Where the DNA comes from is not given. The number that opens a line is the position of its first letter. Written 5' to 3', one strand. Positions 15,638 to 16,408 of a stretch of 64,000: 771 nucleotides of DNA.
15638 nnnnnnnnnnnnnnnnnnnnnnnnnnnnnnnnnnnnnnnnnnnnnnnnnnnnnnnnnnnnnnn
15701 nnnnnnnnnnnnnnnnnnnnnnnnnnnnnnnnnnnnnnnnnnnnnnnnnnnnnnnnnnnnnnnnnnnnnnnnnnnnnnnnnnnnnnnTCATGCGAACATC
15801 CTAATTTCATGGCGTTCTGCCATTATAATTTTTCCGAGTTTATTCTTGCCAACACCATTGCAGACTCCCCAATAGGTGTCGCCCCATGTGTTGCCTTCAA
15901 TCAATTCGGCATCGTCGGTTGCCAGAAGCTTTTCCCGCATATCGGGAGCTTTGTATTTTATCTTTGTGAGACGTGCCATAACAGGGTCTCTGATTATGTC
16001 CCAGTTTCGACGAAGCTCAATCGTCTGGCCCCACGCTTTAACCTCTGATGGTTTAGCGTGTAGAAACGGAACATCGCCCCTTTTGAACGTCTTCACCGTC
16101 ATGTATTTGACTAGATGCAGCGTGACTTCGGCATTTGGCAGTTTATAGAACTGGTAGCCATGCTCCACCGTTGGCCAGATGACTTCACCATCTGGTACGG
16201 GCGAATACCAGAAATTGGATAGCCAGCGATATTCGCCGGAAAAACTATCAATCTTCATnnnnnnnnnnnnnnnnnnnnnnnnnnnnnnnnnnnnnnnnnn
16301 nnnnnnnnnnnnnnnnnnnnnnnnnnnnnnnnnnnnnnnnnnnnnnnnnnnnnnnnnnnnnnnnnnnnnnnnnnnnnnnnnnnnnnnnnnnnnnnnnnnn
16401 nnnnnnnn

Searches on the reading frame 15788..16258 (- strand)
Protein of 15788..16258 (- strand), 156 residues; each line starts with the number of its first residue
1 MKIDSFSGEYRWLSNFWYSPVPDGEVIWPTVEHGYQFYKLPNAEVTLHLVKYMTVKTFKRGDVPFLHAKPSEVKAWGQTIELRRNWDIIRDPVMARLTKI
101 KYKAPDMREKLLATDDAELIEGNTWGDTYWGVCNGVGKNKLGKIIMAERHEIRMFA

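Call 55: search_protein_families(library=phrogs, proteins=[window:15788-16258:-], max_evalue=0.0001)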
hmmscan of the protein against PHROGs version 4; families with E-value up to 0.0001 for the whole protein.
window:15788-16258:- (156 aa): 1 family
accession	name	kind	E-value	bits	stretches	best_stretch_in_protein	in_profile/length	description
phrog_1017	-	unknown function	7.7e-34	118.1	1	1-153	6-153/170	-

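Call 76: search_protein_families(library=pfam, proteins=[window:15788-16258:-], max_evalue=0.001)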
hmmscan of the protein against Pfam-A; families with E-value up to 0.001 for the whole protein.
window:15788-16258:- (156 aa): 1 family
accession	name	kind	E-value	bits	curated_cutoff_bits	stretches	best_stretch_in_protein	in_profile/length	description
PF08719.17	NADAR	-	3.3e-16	60.4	35.1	1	9-153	9-163/163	NADAR domain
